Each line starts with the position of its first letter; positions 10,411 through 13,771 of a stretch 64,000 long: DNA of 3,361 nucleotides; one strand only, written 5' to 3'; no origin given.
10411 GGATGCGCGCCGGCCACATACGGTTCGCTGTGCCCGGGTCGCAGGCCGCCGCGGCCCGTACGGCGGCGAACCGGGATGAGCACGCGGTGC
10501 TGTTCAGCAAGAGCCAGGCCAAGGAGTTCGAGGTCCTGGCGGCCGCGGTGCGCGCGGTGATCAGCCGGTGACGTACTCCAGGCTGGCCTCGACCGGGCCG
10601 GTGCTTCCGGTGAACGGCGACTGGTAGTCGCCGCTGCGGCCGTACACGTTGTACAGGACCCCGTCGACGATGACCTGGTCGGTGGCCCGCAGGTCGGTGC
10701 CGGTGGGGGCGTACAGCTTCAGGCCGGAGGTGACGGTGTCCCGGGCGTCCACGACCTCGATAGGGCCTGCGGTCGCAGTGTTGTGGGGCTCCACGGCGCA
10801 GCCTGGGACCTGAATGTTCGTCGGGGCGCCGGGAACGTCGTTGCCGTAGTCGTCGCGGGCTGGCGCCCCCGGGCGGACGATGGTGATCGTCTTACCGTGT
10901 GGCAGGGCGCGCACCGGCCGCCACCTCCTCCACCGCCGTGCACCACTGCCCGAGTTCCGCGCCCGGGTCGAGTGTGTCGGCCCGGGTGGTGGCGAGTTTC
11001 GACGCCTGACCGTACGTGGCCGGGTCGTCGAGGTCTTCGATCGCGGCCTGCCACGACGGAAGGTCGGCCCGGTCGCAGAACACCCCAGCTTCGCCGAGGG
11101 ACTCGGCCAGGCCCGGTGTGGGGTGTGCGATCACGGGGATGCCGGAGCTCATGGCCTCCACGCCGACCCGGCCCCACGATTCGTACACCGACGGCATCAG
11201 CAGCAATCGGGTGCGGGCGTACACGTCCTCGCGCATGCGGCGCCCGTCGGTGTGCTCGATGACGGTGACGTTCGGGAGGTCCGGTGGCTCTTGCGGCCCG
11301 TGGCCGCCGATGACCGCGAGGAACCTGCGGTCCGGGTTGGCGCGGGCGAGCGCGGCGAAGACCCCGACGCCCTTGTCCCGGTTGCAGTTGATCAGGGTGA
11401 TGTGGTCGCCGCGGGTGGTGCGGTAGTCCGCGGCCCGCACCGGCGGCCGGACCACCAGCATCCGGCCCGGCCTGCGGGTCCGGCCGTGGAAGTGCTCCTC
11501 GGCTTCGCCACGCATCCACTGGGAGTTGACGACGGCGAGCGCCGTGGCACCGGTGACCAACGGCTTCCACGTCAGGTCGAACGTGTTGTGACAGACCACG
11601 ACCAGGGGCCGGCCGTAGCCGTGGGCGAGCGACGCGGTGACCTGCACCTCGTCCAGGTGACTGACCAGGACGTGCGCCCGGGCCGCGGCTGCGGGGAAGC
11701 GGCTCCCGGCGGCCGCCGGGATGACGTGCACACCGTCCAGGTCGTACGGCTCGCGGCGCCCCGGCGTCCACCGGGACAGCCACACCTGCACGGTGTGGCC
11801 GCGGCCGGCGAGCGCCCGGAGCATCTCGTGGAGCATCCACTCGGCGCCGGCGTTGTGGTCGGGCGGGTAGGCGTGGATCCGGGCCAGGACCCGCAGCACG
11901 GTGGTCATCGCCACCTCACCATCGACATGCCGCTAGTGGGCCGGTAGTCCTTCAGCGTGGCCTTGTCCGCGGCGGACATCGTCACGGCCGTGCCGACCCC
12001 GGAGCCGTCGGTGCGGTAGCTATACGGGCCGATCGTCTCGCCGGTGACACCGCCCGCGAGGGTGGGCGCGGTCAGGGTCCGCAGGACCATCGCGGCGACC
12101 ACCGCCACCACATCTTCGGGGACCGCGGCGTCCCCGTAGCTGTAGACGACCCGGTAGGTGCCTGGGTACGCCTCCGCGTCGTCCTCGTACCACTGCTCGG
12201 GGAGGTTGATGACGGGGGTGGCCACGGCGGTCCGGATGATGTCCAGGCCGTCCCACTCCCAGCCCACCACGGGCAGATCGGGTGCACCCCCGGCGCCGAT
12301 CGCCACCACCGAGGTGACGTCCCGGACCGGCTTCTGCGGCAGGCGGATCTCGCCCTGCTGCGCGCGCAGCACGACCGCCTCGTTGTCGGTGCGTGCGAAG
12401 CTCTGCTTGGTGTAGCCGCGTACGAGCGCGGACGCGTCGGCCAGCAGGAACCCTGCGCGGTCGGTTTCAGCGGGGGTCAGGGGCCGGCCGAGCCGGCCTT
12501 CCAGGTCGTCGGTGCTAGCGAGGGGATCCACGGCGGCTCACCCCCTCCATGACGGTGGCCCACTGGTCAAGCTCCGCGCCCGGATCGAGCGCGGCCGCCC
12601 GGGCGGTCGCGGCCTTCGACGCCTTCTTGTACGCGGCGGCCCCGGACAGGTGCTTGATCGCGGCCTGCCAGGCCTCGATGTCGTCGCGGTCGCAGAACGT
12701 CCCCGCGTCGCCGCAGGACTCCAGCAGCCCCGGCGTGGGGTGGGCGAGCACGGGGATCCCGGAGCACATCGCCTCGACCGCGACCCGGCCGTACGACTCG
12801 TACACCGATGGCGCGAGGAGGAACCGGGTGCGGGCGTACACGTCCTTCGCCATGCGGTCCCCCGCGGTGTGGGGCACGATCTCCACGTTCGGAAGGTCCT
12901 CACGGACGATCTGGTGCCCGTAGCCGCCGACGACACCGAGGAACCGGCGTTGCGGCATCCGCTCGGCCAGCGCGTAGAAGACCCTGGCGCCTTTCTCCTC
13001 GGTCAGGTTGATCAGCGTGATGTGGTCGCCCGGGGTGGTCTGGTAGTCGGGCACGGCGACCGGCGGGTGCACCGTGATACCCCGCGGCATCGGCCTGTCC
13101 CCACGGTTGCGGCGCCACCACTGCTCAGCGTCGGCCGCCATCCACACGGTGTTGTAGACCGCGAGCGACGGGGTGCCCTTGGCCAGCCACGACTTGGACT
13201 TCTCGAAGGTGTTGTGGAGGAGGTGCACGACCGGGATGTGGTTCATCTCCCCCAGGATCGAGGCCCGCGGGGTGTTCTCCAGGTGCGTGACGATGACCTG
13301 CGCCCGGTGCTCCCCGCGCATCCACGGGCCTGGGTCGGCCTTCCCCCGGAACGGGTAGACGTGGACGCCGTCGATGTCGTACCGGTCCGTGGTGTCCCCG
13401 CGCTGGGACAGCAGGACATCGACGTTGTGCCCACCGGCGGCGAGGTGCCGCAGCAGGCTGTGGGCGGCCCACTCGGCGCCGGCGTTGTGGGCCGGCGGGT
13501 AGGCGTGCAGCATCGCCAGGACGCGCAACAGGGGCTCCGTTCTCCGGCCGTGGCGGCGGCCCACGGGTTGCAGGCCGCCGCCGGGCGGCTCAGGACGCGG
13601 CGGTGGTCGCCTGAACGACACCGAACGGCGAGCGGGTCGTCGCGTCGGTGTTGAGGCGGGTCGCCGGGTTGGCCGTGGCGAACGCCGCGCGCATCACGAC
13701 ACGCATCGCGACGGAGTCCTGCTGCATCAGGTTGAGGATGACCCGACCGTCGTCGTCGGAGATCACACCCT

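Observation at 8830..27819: Candidate virion-glycosylation system with four glycosyltransferases, its own nucleotide-sugar dehydrogenase and two methyltransferases in the late operon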

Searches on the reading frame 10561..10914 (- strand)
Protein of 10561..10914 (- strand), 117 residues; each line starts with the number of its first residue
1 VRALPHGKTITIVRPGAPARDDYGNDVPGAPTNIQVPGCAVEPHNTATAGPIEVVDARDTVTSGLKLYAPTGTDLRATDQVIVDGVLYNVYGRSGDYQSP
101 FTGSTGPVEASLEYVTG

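Call 6: search_protein_families(library=pfam, proteins=[window:10561-10914:-], max_evalue=0.01)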
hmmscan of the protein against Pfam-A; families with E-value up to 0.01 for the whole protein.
window:10561-10914:- (117 aa): 0 families

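Call 9: search_protein_families(library=phrogs, proteins=[window:10561-10914:-], max_evalue=0.01)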
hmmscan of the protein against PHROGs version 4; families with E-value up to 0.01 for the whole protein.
window:10561-10914:- (117 aa): 5 families
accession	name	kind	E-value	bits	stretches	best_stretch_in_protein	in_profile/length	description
phrog_501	-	connector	1.3e-18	68.2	1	5-117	4-115/115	head closure Hc1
phrog_763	-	connector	3.7e-10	41.3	1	9-113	8-108/112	head-tail adaptor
phrog_1531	-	connector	0.00031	21.8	1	7-92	6-92/116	head closure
phrog_6553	-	connector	0.0037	18.5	1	5-57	7-59/116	head closure Hc1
phrog_5309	-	connector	0.005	18.3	1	65-103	57-97/112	head-tail adaptor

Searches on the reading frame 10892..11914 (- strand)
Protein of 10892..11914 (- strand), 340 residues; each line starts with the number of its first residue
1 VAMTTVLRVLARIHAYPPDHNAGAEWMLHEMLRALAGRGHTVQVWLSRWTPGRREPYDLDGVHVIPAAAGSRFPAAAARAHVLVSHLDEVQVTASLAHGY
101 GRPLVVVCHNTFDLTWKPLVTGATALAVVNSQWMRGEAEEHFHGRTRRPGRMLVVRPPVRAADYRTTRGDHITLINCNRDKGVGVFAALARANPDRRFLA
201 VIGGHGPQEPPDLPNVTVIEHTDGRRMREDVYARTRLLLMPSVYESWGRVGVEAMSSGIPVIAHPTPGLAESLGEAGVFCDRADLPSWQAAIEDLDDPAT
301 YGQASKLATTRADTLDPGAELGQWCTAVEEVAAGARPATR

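Call 6: search_protein_families(library=pfam, proteins=[window:10892-11914:-], max_evalue=0.01)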
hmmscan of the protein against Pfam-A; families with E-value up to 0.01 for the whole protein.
window:10892-11914:- (340 aa): 5 families
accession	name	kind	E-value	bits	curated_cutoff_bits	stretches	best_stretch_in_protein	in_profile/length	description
PF13692.12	Glyco_trans_1_4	-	2e-13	51.2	27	1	195-295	32-139/142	Glycosyl transferases group 1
PF20706.3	GT4-conflict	-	3.3e-12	46.5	26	1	215-276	262-323/385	Family 4 Glycosyltransferase in conflict systems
PF00534.26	Glycos_transf_1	-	7.7e-10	39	26.4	1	215-294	74-154/172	Glycosyl transferases group 1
PF13439.12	Glyco_transf_4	-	1.1e-07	32.5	28.5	1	23-147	3-154/170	Glycosyltransferase Family 4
PF13524.12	Glyco_trans_1_2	-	0.0022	18.4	25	0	188-283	8-102/144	Glycosyl transferase-like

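Call 9: search_protein_families(library=phrogs, proteins=[window:10892-11914:-], max_evalue=0.01)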
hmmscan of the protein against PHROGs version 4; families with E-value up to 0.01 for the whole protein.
window:10892-11914:- (340 aa): 2 families
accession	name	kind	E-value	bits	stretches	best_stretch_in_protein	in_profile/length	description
phrog_26352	-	unknown function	2.7e-128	428.7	1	2-333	3-337/346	-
phrog_2170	-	moron, auxiliary metabolic gene and host takeover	1.8e-11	44.7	1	183-277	198-297/374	glycosyltransferase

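Call 10: search_dna_similar(query=window:10892-11914:-, collection=phages, mode=protein, max_rows=40)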
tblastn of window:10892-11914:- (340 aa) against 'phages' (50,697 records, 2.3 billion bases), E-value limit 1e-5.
Records with a match: 2; places in all: 4; records where one place covers at least 80% of the query: 2.
Best place of each record, by identity: <60% 2.
By first word of the organism name: Streptomyces 2.
By host as written in the record: Streptomyces scabiei RL-34 2.
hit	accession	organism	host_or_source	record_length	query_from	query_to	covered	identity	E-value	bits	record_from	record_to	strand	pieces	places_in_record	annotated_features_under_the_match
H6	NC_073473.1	Streptomyces phage TurkishDelight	Streptomyces scabiei RL-34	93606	7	338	98%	37.7%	2e-31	130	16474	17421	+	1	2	20: glycosyltransferase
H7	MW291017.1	Streptomyces phage TurkishDelight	Streptomyces scabiei RL-34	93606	7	338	98%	37.7%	2e-31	130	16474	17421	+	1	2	20: glycosyltransferase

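Call 12: get_annotated_region(hit=H6, flank=16000)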
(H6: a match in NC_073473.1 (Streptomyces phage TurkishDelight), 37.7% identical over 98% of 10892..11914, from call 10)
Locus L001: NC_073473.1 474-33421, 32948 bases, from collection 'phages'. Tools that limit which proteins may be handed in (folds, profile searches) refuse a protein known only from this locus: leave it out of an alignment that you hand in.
description: Streptomyces phage TurkishDelight, complete genome.
organism: Streptomyces phage TurkishDelight (NCBI taxid 2793708)
taxonomy: Viruses; Duplodnaviria; Heunggongvirae; Uroviricota; Caudoviricetes
host: Streptomyces scabiei RL-34; source: soil; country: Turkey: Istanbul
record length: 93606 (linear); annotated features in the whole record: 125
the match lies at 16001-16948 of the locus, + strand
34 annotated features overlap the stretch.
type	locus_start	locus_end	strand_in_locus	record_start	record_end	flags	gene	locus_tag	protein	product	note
CDS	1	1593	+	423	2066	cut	2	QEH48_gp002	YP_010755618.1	terminase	-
CDS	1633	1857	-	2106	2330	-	3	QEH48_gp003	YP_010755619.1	hypothetical protein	-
CDS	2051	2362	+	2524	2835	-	4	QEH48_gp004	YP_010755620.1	membrane protein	-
CDS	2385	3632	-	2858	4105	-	5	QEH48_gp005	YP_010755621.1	hypothetical protein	-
CDS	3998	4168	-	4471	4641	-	6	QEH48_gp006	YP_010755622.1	hypothetical protein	-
CDS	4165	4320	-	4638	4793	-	7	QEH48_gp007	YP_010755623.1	hypothetical protein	-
CDS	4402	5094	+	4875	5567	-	8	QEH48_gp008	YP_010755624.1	hypothetical protein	-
CDS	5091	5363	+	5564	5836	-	9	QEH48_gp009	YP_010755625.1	hypothetical protein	-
CDS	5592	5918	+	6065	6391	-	10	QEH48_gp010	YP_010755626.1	membrane protein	-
CDS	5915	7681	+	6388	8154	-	11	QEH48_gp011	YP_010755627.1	portal protein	-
CDS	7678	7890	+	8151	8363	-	12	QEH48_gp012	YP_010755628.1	hypothetical protein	-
CDS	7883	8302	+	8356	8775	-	13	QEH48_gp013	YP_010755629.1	hypothetical protein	-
CDS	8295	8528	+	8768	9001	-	14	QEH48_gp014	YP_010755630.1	hypothetical protein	-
CDS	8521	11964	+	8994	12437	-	15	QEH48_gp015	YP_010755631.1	capsid maturation protease and MuF-like fusion protein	-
CDS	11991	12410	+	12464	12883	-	16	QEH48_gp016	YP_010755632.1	hypothetical protein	-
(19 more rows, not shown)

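Call 17: search_protein_families(library=ncbifam, proteins=[window:10892-11914:-], max_evalue=0.01)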
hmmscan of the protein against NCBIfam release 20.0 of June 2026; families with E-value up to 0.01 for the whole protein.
window:10892-11914:- (340 aa): 10 families
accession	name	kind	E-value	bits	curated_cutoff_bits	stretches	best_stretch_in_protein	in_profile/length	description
NF053787.1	GlcN_PG_synth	equivalog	6.4e-09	35.1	480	1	179-303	208-333/361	N-acetylglucosaminyl phosphatidylglycerol synthase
TIGR03999.1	thiol_BshA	equivalog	9.7e-08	31.3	273.7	1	229-312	267-353/375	N-acetyl-alpha-D-glucosaminyl L-malate synthase BshA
TIGR03449.1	mycothiol_MshA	equivalog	1.2e-07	31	462.5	1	230-315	299-387/406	D-inositol-3-phosphate glycosyltransferase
TIGR04047.1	MSMEG_0565_glyc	hypoth_equivalog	3.3e-06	26.4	259.85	1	232-299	274-342/373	MSMEG_0565 family glycosyltransferase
TIGR02149.1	glgA_Coryne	subfamily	2.7e-05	23.5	302.4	1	225-278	274-329/391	glycogen synthase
NF001901.0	PRK00654.1-5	equivalog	8.2e-05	21.3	649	1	220-330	380-483/502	glycogen synthase GlgA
TIGR04348.1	TIGR04348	equivalog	0.00039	19.6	300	1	229-329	207-309/310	selenoneine biosynthesis selenosugar synthase SenB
TIGR04157.1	glyco_rSAM_CFB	subfamily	0.0031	16.6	400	1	237-273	303-339/406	TIGR04157 family glycosyltransferase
TIGR02095.1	glgA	subfamily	0.0056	15.4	328.45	1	226-274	360-408/477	glycogen/starch synthase, ADP-glucose type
NF041876.1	EPS_EpsE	equivalog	0.0069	15.7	400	0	225-298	287-362/389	exopolysaccharide biosynthesis GT4 family glycosyltransferase EpsE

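Call 24: find_homologous_proteins(query=window:10892-11914:-, max_evalue=1e-10)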
Query window:10892-11914:- (340 aa): 1391 proteins with E <= 1e-10 among 8000 candidates; the best 120 are listed.
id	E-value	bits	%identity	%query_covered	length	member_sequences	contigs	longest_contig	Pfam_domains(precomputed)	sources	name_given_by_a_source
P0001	1.1e-156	539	70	98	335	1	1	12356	PF00534.27,PF13579.13,PF13439.13,PF20706.4,PF13692.13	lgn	-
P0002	6.1e-156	537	100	69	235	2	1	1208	PF00534.27,PF20706.4,PF13692.13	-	-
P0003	5.2e-150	517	69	98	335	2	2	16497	PF00534.27,PF13579.13,PF13524.13,PF13439.13,PF20706.4,PF13692.13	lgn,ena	-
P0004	9.0e-150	516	72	98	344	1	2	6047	PF00534.27,PF13439.13,PF20706.4,PF13692.13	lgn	-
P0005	9.1e-148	510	72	95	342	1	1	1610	PF00534.27,PF13439.13,PF20706.4,PF13692.13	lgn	-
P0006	2.2e-146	505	66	99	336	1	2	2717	PF00534.27,PF13524.13,PF13439.13,PF20706.4,PF13692.13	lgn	-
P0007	3.2e-146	505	67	99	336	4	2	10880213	PF00534.27,PF13579.13,PF13439.13,PF20706.4,PF13692.13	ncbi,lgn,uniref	ncbi:glycosyltransferase family 4 protein [Streptomyces antimycoticus]|uniref:glycosyltransferase fa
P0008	3.5e-145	501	68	99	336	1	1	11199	PF00534.27,PF13579.13,PF13439.13,PF20706.4,PF13692.13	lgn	-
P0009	9.6e-145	500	66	99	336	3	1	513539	PF00534.27,PF13579.13,PF13524.13,PF13439.13,PF20706.4,PF13692.13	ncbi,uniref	ncbi:glycosyltransferase family 4 protein [Streptomyces sp. NPDC007875]|uniref:glycosyltransferase f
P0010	1.0e-144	500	67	99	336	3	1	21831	PF00534.27,PF13579.13,PF13439.13,PF20706.4,PF13692.13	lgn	-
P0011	1.8e-144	499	67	95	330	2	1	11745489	PF00534.27,PF13524.13,PF13439.13,PF20706.4,PF13692.13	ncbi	ncbi:glycosyltransferase family 4 protein [Streptomyces malaysiensis]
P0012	2.4e-144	498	67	99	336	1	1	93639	PF00534.27,PF13524.13,PF13439.13,PF20706.4,PF13692.13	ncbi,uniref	ncbi:glycosyltransferase family 4 protein [Streptomyces sp. NPDC127074]|uniref:glycosyltransferase f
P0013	5.1e-144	497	67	97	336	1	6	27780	PF00534.27,PF13579.13,PF13524.13,PF13439.13,PF20706.4,PF13692.13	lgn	-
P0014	5.7e-143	494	66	99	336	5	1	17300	PF00534.27,PF13579.13,PF13439.13,PF20706.4,PF13692.13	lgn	-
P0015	1.3e-142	493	67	97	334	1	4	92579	PF00534.27,PF13524.13,PF13439.13,PF20706.4,PF13692.13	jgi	jgi:glycosyltransferase involved in cell wall biosynthesis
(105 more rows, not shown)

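Call 25: find_encoding_contigs(protein=P0012, flank=10000, max_places=2)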
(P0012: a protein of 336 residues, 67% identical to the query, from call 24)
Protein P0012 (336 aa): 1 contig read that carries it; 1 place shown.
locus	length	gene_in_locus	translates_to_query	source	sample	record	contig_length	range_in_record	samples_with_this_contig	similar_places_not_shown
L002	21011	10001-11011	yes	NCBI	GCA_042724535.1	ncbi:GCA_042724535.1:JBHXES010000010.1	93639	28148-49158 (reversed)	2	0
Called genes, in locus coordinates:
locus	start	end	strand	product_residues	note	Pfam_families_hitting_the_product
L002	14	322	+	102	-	PF01844:HNH (weak)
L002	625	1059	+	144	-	PF01844:HNH, PF14279:HNH_5 (weak)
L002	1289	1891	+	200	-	-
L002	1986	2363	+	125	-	PF25673:Terminase_7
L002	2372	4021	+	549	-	-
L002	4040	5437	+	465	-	PF05133:SPP1_portal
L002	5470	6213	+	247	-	PF25310:VG15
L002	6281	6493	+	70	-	-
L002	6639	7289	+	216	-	-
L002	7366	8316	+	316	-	PF05065:Phage_capsid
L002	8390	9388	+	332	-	PF13439:Glyco_transf_4, PF13579:Glyco_trans_4_4 (weak), PF00534:Glycos_transf_1, PF13692:Glyco_trans_1_4, PF20706:GT4-conflict (weak)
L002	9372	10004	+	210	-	-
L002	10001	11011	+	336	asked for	PF13439:Glyco_transf_4 (weak), PF13692:Glyco_trans_1_4, PF13524:Glyco_trans_1_2 (weak), PF00534:Glycos_transf_1, PF20706:GT4-conflict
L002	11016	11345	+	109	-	-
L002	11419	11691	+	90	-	-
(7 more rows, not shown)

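Call 26: find_encoding_contigs(protein=P0007, flank=10000, max_places=2)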
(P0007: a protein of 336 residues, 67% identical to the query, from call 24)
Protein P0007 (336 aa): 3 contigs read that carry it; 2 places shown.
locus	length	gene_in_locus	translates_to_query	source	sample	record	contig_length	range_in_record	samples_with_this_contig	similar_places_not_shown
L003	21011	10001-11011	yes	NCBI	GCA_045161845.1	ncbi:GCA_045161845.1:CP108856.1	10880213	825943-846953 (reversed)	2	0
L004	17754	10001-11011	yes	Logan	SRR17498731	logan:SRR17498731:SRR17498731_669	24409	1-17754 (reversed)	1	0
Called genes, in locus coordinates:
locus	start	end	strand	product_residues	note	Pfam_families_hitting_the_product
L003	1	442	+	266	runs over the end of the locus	PF01844:HNH, PF14279:HNH_5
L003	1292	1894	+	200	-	-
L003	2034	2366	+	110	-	PF25673:Terminase_7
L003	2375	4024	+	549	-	-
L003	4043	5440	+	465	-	PF05133:SPP1_portal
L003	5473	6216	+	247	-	PF25310:VG15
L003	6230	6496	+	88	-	-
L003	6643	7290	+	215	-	-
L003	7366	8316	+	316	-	PF05065:Phage_capsid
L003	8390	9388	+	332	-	PF13439:Glyco_transf_4 (weak), PF00534:Glycos_transf_1, PF13692:Glyco_trans_1_4, PF20706:GT4-conflict (weak)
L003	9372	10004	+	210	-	-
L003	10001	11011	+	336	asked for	PF13439:Glyco_transf_4, PF13579:Glyco_trans_4_4 (weak), PF13692:Glyco_trans_1_4, PF00534:Glycos_transf_1, PF20706:GT4-conflict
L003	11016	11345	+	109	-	-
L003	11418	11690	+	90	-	PF04883:HK97-gp10_like (faint)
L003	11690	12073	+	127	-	PF23841:Phage_tail_terminator_2 (weak)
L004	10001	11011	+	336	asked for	PF13439:Glyco_transf_4, PF13579:Glyco_trans_4_4 (weak), PF13692:Glyco_trans_1_4, PF00534:Glycos_transf_1, PF20706:GT4-conflict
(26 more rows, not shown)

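Call 100: search_dna_similar(query=window:10892-11914:-, collection=plasmids, mode=protein, max_rows=15, max_evalue=1e-20)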
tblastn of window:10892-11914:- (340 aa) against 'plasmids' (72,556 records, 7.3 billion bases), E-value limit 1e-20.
Records with a match: 5; places in all: 5; records where one place covers at least 80% of the query: 3.
Best place of each record, by identity: <60% 5.
By first word of the organism name: Streptomyces 5.
By predicted mobility (MOB-suite, as given by PLSDB): non-mobilizable 5.
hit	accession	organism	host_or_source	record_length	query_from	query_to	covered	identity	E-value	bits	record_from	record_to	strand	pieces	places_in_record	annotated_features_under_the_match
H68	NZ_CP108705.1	Streptomyces sp. NBC_01005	-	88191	7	331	96%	55.9%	2e-92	308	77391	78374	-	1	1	glycosyltransferase family 4 protein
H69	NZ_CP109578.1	Streptomyces sp. NBC_01369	-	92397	7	331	96%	55.9%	2e-92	308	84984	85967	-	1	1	glycosyltransferase family 4 protein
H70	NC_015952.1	Streptomyces violaceusniger Tu 4113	-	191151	5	332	96%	39.3%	6e-48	180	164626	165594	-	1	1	glycosyltransferase family 4 protein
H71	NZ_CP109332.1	Streptomyces sp. NBC_01590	-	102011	143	327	54%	47.8%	4e-33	137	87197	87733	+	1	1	glycosyltransferase family 4 protein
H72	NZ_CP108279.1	Streptomyces atratus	-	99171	150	340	56%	44.8%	3e-34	140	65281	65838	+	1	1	glycosyltransferase family 4 protein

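Call 116: search_protein_families(library=padloc, proteins=[window:10892-11914:-], max_evalue=0.001)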
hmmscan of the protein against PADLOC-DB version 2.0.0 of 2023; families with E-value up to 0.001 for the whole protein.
window:10892-11914:- (340 aa): 0 families

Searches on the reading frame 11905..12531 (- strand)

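Call 6: search_protein_families(library=pfam, proteins=[window:11905-12531:-], max_evalue=0.01)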
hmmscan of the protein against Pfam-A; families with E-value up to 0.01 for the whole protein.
window:11905-12531:- (208 aa): 1 family
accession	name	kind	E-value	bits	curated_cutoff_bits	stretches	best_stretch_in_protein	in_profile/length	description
PF09355.15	Phage_Gp19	-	0.0085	16.9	22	0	14-49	1-36/116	Phage protein Gp19/Gp15/Gp42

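Call 9: search_protein_families(library=phrogs, proteins=[window:11905-12531:-], max_evalue=0.01)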
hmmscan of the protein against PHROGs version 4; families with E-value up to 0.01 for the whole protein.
window:11905-12531:- (208 aa): 3 families
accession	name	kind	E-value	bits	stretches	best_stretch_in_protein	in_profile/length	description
phrog_137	-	connector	5.8e-24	85.7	2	1-54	60-113/222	head-tail adaptor Ad1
phrog_442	-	connector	2e-23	84.1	1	1-198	84-262/270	head-tail adaptor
phrog_2377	-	connector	8e-19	69.2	1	4-202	3-177/184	head-tail adaptor Ad1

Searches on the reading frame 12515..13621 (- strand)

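Call 6: search_protein_families(library=pfam, proteins=[window:12515-13621:-], max_evalue=0.01)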
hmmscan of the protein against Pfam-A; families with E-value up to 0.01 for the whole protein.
window:12515-13621:- (368 aa): 6 families
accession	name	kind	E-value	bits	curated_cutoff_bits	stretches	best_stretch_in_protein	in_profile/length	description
PF13692.12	Glyco_trans_1_4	-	2.1e-12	47.9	27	1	208-325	13-139/142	Glycosyl transferases group 1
PF00534.26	Glycos_transf_1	-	3.1e-10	40.3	26.4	1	245-325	74-155/172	Glycosyl transferases group 1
PF13439.12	Glyco_transf_4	-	7e-07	29.9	28.5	1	48-148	3-109/170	Glycosyltransferase Family 4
PF20706.3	GT4-conflict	-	2.4e-06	27.2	26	1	245-303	262-320/385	Family 4 Glycosyltransferase in conflict systems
PF13579.12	Glyco_trans_4_4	-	0.00014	22.7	29.7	1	48-138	2-104/158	Glycosyl transferase 4-like domain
PF13524.12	Glyco_trans_1_2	-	0.0086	16.5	25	0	217-301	8-87/144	Glycosyl transferase-like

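Call 9: search_protein_families(library=phrogs, proteins=[window:12515-13621:-], max_evalue=0.01)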
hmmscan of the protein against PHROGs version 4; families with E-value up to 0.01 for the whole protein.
window:12515-13621:- (368 aa): 3 families
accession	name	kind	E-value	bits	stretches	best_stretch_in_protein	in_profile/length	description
phrog_26352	-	unknown function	1.8e-108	363.5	1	32-362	8-336/346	-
phrog_2170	-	moron, auxiliary metabolic gene and host takeover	0.00055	20.1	1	242-311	233-303/374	glycosyltransferase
phrog_33524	-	unknown function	0.0065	17.3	0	160-201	23-59/70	-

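Call 17: search_protein_families(library=ncbifam, proteins=[window:12515-13564:-], max_evalue=0.01)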
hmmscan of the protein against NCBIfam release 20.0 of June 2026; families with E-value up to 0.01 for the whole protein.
window:12515-13564:- (349 aa): 10 families
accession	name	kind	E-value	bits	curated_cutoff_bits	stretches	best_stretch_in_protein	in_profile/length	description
NF053787.1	GlcN_PG_synth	equivalog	7.1e-08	31.7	480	1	189-318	208-335/361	N-acetylglucosaminyl phosphatidylglycerol synthase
TIGR03449.1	mycothiol_MshA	equivalog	9.9e-08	31.3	462.5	1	241-326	299-387/406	D-inositol-3-phosphate glycosyltransferase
TIGR03999.1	thiol_BshA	equivalog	2.4e-07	30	273.7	1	240-324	267-354/375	N-acetyl-alpha-D-glucosaminyl L-malate synthase BshA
TIGR04348.1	TIGR04348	equivalog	1.6e-05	24.2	300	1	239-339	206-308/310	selenoneine biosynthesis selenosugar synthase SenB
TIGR02149.1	glgA_Coryne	subfamily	2.4e-05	23.6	302.4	1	240-295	278-335/391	glycogen synthase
TIGR04047.1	MSMEG_0565_glyc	hypoth_equivalog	2.6e-05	23.5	259.85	1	242-320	273-352/373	MSMEG_0565 family glycosyltransferase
TIGR02095.1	glgA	subfamily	0.00011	21.1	328.45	1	187-287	303-410/477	glycogen/starch synthase, ADP-glucose type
NF001901.0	PRK00654.1-5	equivalog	0.00068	18.2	649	1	237-328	382-473/502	glycogen synthase GlgA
NF053513.1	Gtran_IagA_BgsA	equivalog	0.0037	16.3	460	1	188-314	171-304/333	LTA glycolipid anchor biosynthesis glycosyltransferase, IagA/BgsA family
TIGR03088.1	stp2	hypoth_equivalog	0.0067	15.5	409.05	1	245-319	272-349/374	TIGR03088 family PEP-CTERM/XrtA system glycosyltransferase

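Call 116: search_protein_families(library=padloc, proteins=[window:12515-13564:-], max_evalue=0.001)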
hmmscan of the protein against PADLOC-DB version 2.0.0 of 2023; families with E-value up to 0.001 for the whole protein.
window:12515-13564:- (349 aa): 0 families
